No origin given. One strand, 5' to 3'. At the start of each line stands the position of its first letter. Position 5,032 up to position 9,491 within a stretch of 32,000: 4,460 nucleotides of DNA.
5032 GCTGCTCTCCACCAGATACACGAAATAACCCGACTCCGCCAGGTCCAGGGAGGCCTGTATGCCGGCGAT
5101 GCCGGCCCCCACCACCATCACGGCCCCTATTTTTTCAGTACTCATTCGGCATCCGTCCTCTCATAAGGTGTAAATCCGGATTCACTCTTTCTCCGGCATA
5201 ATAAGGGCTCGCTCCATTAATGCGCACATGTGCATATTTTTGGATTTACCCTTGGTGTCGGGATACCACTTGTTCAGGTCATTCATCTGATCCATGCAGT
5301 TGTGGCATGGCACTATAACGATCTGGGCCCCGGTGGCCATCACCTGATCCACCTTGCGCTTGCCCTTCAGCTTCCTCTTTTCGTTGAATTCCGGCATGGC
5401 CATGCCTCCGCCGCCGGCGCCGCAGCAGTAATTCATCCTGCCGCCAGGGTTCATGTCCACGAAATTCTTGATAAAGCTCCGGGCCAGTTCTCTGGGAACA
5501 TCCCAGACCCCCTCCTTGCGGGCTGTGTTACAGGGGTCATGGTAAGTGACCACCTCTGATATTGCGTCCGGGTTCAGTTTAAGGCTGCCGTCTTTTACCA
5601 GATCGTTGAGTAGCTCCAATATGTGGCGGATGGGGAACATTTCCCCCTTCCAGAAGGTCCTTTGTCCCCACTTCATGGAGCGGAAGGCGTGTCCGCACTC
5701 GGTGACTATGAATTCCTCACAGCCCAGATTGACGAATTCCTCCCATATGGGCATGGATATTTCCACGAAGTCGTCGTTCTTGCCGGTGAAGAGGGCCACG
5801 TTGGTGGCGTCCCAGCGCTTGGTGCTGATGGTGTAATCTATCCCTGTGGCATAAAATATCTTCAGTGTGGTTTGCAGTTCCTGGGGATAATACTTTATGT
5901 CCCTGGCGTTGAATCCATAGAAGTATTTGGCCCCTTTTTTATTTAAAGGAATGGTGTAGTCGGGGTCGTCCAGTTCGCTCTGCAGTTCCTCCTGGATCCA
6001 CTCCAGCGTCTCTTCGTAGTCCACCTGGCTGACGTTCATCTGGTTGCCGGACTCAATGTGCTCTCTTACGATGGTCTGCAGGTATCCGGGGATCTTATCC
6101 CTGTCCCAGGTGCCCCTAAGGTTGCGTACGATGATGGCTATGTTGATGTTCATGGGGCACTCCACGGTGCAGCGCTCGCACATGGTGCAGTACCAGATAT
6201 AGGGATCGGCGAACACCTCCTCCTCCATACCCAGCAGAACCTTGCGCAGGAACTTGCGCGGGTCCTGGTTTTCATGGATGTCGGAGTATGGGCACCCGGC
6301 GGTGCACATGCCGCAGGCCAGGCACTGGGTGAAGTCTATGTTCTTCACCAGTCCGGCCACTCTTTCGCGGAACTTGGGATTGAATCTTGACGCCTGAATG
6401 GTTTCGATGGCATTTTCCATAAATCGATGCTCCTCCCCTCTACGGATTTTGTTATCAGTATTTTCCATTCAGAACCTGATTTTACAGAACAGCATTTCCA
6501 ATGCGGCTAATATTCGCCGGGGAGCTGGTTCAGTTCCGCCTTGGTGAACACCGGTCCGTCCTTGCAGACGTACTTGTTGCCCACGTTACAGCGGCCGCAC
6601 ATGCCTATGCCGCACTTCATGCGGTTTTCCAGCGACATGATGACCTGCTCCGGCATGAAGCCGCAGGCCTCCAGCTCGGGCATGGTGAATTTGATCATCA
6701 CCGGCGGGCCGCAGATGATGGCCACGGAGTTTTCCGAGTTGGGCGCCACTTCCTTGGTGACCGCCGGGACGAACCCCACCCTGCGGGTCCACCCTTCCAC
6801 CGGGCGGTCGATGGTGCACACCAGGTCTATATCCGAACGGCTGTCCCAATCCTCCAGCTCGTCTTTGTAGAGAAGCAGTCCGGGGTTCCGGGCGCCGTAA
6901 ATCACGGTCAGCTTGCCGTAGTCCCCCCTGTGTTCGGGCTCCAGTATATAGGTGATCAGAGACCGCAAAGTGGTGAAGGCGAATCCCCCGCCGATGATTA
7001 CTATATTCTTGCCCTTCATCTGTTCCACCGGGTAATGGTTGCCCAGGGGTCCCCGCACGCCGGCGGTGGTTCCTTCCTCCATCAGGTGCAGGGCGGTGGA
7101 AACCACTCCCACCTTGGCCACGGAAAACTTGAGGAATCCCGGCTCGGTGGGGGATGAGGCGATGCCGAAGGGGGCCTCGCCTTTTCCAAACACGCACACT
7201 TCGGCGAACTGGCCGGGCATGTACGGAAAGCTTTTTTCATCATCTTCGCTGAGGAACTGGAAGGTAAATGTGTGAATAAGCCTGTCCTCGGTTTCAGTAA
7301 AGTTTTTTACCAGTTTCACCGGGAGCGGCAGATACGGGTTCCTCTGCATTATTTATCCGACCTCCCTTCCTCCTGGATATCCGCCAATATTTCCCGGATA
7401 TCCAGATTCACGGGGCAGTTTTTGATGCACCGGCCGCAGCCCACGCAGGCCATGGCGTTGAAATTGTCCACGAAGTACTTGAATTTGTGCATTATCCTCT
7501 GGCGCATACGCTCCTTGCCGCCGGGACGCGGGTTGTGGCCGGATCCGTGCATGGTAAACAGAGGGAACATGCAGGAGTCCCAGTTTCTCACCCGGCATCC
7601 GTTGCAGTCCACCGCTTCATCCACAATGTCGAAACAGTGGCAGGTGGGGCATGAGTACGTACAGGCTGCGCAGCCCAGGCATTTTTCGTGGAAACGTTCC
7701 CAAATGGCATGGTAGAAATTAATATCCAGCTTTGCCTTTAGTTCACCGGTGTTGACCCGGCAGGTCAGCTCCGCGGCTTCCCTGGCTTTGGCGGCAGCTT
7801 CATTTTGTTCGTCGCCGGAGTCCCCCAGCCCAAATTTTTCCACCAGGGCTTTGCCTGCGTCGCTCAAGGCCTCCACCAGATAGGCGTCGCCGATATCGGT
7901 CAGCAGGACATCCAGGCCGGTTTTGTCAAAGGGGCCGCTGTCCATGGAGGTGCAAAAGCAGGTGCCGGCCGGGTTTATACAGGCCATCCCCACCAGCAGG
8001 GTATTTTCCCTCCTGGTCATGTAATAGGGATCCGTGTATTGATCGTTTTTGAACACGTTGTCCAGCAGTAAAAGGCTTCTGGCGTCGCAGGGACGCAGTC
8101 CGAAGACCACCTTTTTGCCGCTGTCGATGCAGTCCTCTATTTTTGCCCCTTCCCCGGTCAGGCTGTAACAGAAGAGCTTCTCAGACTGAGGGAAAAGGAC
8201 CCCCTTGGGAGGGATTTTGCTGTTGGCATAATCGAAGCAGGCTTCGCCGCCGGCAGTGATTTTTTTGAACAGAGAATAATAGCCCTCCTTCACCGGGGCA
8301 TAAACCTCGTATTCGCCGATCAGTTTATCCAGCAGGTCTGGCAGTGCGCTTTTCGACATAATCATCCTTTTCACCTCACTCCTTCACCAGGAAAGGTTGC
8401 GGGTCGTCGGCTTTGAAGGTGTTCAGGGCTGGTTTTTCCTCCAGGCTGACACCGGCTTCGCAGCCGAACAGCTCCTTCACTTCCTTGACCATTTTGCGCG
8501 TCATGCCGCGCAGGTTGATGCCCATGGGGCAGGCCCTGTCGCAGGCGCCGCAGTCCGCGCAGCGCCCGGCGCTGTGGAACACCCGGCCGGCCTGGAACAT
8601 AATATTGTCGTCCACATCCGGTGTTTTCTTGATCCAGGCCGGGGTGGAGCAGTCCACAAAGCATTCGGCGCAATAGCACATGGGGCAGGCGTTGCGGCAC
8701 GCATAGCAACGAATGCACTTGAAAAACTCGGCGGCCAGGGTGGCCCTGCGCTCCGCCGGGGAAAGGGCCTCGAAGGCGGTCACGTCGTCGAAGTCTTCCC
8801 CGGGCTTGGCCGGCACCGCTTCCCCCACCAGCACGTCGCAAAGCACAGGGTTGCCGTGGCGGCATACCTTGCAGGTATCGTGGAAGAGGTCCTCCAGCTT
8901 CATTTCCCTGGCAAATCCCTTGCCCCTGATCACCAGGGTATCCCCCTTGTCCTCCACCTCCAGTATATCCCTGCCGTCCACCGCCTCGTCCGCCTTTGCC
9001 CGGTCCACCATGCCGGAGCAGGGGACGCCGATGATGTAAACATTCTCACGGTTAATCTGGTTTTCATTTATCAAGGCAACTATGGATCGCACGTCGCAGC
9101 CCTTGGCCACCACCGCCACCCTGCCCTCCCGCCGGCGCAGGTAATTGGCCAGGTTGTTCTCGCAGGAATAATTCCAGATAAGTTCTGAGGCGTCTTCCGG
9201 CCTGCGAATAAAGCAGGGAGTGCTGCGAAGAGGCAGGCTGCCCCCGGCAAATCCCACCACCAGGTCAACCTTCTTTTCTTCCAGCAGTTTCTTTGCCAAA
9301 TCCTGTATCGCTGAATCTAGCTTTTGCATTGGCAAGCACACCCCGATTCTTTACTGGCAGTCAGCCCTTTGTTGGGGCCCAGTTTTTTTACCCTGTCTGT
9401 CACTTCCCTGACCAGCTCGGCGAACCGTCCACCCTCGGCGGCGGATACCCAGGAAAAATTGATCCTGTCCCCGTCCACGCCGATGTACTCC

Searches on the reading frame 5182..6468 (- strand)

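Call 6: search_protein_families(library=pfam, proteins=[window:5182-6468:-])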
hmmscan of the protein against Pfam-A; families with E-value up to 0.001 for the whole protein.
window:5182-6468:- (428 aa): 5 families
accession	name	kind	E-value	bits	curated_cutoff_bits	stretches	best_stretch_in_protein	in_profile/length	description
PF02754.22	CCG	-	6.8e-14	52.2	20.6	1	307-395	1-84/85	Cysteine-rich domain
PF13534.11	Fer4_17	-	1.8e-10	41.7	22.2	1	48-109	1-61/61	4Fe-4S dicluster domain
PF13183.11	Fer4_8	-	1.9e-10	41.6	27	1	47-108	3-68/68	4Fe-4S dicluster domain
PF13237.11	Fer4_10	-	1.7e-07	31.5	25.5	0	43-64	3-22/53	4Fe-4S dicluster domain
PF13187.11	Fer4_9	-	4.2e-06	27.1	27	1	48-107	1-50/52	4Fe-4S dicluster domain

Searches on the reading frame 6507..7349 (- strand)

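Call 6: search_protein_families(library=pfam, proteins=[window:6507-7349:-])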
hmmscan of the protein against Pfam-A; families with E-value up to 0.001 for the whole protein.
window:6507-7349:- (280 aa): 3 families
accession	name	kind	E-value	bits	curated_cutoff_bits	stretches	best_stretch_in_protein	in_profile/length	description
PF00175.26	NAD_binding_1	-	3.8e-14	53.7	22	1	119-222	2-107/109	Oxidoreductase NAD-binding domain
PF10418.14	DHODB_Fe-S_bind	-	3.8e-12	46.2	23.9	1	241-273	1-40/41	Iron-sulfur cluster binding domain of dihydroorotate dehydrogenase B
PF00970.30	FAD_binding_6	-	0.00013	22.7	21.1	1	27-105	14-97/99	Oxidoreductase FAD-binding domain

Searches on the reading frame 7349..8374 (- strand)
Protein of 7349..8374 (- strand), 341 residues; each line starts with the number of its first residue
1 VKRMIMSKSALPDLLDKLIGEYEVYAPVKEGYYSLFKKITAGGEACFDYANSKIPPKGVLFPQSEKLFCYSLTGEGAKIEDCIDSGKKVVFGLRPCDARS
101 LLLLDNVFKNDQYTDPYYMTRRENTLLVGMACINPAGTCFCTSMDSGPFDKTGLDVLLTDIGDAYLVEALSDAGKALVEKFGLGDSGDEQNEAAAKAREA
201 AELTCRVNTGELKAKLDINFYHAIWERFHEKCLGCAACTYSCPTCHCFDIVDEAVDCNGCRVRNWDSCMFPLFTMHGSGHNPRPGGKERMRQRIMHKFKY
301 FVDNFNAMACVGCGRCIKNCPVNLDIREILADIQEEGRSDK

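Call 5: search_protein_families(library=pfam, proteins=[window:7349-8374:-])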
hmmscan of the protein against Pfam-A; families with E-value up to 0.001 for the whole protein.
window:7349-8374:- (341 aa): 10 families
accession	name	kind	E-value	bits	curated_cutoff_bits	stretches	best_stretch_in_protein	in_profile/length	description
PF17179.9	Fer4_22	-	7.5e-32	110.5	27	1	231-323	1-94/95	4Fe-4S dicluster domain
PF12797.12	Fer4_2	-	2.2e-06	27.7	24.5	0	306-322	6-22/22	4Fe-4S binding domain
PF00037.32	Fer4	-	5.5e-06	26.4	21.1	1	306-323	4-21/24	4Fe-4S binding domain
PF12838.12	Fer4_7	-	1.7e-05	25.7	27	0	257-323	2-51/52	4Fe-4S dicluster domain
PF14697.11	Fer4_21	-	3.9e-05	24.1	35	0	306-323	37-54/59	4Fe-4S dicluster domain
PF13534.11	Fer4_17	-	8.7e-05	23.4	22.2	0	257-325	2-61/61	4Fe-4S dicluster domain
PF13237.11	Fer4_10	-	0.0002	21.7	25.5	1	305-328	4-28/53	4Fe-4S dicluster domain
PF13183.11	Fer4_8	-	0.00031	21.7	27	0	230-324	3-68/68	4Fe-4S dicluster domain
PF12837.12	Fer4_6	-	0.00056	20.2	25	1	307-323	6-22/24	4Fe-4S binding domain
PF25160.1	LdpA_Fe-S-bd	-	0.00059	20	27.6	1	308-324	26-42/49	LdpA Fe-S cluster-binding domain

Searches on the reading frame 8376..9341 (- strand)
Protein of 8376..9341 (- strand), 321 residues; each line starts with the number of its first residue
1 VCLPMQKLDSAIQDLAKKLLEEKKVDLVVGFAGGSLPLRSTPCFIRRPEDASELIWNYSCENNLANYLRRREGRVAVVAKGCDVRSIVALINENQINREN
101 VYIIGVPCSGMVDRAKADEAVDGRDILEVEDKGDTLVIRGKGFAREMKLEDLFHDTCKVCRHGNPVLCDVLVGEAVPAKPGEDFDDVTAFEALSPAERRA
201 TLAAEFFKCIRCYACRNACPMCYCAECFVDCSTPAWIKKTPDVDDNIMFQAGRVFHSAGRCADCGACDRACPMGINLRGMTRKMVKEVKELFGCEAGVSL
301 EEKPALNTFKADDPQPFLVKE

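Call 5: search_protein_families(library=pfam, proteins=[window:8376-9341:-])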
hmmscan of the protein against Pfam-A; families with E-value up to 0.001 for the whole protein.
window:8376-9341:- (321 aa): 5 families
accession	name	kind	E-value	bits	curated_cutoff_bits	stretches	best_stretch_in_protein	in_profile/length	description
PF04432.18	FrhB_FdhB_C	-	7.4e-09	36.1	23.3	1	74-181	3-114/150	Coenzyme F420 hydrogenase/dehydrogenase, beta subunit C terminus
PF13187.11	Fer4_9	-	2.5e-06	27.8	27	1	224-274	5-50/52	4Fe-4S dicluster domain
PF12797.12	Fer4_2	-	2.2e-05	24.6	24.5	0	208-220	9-21/22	4Fe-4S binding domain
PF13534.11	Fer4_17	-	4.1e-05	24.5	22.2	0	208-276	1-61/61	4Fe-4S dicluster domain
PF13183.11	Fer4_8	-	0.0003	21.7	27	1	207-275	3-68/68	4Fe-4S dicluster domain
